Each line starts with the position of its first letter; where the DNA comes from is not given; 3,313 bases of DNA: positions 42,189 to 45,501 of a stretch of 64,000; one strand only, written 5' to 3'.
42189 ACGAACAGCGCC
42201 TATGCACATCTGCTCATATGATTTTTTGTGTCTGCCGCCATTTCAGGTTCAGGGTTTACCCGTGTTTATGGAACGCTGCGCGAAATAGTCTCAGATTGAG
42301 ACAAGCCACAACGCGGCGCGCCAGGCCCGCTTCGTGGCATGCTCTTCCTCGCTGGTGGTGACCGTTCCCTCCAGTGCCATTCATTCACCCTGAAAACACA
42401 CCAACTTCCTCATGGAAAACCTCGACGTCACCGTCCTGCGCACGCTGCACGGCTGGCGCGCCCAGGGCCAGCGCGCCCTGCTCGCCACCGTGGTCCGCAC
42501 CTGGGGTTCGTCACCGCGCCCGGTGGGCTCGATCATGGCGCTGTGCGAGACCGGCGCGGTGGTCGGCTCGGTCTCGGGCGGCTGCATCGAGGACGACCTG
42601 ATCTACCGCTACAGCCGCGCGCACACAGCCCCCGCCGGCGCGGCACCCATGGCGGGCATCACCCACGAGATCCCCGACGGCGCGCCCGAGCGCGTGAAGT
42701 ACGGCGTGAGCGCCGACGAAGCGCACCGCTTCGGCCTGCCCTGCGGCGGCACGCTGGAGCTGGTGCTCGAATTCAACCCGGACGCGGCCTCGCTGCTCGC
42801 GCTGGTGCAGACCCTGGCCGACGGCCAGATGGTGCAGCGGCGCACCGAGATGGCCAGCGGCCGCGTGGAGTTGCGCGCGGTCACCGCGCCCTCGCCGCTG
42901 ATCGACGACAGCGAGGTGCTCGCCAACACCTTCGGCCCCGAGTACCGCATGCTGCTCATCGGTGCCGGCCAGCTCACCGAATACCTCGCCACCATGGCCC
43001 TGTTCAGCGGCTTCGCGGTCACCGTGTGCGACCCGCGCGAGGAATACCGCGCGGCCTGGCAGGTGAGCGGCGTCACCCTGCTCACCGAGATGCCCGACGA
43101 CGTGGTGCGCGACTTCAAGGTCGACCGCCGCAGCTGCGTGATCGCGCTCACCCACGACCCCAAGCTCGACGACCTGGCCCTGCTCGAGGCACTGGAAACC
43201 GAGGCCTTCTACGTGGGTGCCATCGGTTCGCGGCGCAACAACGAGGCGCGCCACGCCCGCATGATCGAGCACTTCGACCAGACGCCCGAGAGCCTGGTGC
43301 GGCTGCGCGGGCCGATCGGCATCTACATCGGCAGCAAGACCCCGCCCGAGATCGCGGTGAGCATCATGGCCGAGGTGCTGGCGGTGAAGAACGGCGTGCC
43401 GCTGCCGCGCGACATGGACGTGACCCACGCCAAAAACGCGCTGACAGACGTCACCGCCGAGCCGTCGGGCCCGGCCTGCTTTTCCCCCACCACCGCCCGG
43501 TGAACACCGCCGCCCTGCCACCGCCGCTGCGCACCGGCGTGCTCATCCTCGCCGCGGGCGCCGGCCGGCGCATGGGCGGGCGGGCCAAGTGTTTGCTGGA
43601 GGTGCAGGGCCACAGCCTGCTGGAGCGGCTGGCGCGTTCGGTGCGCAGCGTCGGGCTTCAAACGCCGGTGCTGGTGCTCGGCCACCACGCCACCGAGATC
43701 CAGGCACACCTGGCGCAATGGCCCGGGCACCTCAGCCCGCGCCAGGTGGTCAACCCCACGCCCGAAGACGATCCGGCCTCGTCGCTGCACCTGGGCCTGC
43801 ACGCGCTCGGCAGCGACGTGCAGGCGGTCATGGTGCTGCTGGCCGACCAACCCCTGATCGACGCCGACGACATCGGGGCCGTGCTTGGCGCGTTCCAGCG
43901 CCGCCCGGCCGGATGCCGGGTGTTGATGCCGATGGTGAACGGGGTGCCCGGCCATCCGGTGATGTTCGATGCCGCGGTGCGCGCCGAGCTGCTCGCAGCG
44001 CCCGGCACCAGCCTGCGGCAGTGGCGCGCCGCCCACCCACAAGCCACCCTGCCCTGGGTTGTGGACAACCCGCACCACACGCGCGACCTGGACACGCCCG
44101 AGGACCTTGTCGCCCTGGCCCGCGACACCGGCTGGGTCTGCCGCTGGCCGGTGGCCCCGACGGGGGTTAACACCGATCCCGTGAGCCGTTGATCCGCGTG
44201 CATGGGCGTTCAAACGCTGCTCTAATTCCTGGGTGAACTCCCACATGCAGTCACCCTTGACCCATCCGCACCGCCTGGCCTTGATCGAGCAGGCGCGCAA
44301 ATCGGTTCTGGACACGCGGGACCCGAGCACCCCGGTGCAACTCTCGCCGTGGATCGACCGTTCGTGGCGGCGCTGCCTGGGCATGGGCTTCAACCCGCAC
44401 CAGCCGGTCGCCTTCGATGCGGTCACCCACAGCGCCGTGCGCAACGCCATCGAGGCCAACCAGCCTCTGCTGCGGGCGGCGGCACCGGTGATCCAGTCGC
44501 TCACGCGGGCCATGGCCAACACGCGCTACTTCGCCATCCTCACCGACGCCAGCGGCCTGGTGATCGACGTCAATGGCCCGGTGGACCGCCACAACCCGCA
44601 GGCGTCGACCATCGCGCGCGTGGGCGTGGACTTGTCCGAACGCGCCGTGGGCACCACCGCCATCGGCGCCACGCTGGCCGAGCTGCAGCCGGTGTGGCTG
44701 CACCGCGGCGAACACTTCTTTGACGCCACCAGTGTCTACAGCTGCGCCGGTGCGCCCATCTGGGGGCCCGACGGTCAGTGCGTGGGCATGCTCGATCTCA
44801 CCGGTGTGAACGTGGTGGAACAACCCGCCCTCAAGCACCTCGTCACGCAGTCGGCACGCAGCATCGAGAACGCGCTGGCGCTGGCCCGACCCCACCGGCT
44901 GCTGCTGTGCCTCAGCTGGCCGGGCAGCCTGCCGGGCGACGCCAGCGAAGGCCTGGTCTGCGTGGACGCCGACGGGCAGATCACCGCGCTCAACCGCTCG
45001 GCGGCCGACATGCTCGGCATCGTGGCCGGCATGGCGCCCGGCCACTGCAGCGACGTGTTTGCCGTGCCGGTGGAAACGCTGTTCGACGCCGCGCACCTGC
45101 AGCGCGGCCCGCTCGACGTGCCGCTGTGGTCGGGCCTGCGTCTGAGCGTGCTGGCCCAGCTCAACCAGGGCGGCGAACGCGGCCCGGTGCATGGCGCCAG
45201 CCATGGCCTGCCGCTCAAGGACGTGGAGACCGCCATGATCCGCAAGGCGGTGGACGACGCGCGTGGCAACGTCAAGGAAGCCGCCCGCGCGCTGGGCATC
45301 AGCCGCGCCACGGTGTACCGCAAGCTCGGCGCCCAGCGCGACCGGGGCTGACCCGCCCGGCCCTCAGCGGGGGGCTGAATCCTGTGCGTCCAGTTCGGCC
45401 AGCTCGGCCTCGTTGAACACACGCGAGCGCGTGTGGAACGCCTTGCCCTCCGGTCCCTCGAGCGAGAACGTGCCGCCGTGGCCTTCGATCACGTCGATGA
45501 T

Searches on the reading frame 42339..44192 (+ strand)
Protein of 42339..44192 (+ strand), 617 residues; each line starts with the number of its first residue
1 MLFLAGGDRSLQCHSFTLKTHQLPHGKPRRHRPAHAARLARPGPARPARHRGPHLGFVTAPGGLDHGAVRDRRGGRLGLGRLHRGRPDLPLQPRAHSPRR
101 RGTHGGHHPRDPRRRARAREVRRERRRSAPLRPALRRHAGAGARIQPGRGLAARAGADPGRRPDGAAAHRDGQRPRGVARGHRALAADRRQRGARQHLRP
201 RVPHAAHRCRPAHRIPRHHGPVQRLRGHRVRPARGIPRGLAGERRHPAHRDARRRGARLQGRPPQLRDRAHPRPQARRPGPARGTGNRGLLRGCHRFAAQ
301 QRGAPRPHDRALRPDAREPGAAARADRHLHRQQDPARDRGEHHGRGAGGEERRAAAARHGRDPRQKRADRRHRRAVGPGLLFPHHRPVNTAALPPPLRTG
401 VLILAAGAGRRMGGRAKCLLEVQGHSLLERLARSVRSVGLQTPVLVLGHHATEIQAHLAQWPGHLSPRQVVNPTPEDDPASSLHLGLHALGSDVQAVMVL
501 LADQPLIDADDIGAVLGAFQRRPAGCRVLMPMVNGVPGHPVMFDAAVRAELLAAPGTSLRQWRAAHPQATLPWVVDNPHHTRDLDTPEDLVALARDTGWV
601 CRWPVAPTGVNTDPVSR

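Call 28: search_protein_families(library=pfam, proteins=[window:42339-44192:+], max_evalue=0.00001)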
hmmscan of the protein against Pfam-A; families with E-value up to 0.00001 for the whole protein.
window:42339-44192:+ (617 aa): 2 families
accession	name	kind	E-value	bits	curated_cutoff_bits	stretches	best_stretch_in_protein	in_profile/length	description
PF12804.13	NTP_transf_3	-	4.4e-30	105.4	27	1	401-566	1-157/160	MobA-like NTP transferase domain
PF01128.25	IspD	-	6.8e-07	29.7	27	1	401-531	3-129/221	2-C-methyl-D-erythritol 4-phosphate cytidylyltransferase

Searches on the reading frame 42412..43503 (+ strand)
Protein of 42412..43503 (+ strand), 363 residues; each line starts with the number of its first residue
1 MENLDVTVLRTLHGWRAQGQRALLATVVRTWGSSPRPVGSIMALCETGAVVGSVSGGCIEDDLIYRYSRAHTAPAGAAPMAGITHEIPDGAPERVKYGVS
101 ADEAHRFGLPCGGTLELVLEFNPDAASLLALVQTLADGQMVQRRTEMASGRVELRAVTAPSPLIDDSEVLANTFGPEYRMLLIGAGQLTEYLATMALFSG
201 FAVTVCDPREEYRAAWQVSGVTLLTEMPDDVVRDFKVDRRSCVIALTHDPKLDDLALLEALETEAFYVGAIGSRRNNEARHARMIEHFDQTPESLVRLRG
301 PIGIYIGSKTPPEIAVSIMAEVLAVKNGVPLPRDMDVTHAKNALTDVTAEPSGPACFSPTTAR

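Call 28: search_protein_families(library=pfam, proteins=[window:42412-43503:+], max_evalue=0.00001)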
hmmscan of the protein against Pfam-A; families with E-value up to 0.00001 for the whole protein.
window:42412-43503:+ (363 aa): 2 families
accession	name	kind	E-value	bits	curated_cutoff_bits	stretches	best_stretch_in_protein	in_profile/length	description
PF13478.12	XdhC_C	-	8.7e-35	120.4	29.7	1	180-322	1-125/125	XdhC Rossmann domain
PF02625.21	XdhC_CoxI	-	1e-19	70.6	24.3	1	15-66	1-52/68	XdhC and CoxI family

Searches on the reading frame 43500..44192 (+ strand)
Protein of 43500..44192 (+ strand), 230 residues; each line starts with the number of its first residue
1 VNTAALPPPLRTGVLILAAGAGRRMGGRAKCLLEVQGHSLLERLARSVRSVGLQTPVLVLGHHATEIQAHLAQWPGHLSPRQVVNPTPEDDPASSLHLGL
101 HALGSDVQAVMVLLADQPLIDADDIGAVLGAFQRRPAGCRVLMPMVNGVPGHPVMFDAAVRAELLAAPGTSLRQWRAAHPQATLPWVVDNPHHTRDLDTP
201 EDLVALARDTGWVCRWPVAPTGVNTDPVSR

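Call 100: search_protein_families(library=pfam, proteins=[window:43500-44192:+], max_evalue=0.001)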
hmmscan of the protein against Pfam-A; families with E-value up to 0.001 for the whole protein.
window:43500-44192:+ (230 aa): 2 families
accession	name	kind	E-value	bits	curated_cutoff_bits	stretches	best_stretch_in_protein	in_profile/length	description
PF12804.13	NTP_transf_3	-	6.9e-31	108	27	1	14-179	1-157/160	MobA-like NTP transferase domain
PF01128.25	IspD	-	8.5e-08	32.7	27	1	14-145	3-130/221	2-C-methyl-D-erythritol 4-phosphate cytidylyltransferase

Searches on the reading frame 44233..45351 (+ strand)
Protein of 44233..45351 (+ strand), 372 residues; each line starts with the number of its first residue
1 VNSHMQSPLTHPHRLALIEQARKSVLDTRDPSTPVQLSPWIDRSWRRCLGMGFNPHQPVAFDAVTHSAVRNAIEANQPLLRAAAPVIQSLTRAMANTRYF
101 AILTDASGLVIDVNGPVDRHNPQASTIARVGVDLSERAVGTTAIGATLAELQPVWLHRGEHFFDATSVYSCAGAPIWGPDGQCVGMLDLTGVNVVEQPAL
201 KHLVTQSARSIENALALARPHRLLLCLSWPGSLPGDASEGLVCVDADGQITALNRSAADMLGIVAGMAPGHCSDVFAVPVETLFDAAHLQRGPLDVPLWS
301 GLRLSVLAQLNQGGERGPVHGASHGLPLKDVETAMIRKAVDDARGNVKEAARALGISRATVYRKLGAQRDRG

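Call 28: search_protein_families(library=pfam, proteins=[window:44233-45351:+], max_evalue=0.00001)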
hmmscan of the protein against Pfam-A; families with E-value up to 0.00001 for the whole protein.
window:44233-45351:+ (372 aa): 2 families
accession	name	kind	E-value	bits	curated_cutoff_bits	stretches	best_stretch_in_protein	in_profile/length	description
PF02954.25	HTH_8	-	1.6e-12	47.4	22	1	328-365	2-39/42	Bacterial regulatory protein, Fis family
PF01590.32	GAF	-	8.8e-08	33.2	22.4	1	82-215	5-133/133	GAF domain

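Call 39: search_protein_families(library=padloc, proteins=[window:44233-45351:+], max_evalue=1)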
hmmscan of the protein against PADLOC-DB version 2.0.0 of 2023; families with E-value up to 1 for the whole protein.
window:44233-45351:+ (372 aa): 3 families
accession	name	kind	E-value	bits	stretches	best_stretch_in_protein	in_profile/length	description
PDLC04133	mad1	-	0.0015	16.8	1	344-365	5-26/60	mads_1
PDLC01858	CARF3--CARF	-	0.002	16.1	1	334-372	147-185/204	-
PDLC01995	RtcR_PspF2--CARF_AAA_HTH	-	0.0037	14.4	1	328-365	438-475/481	-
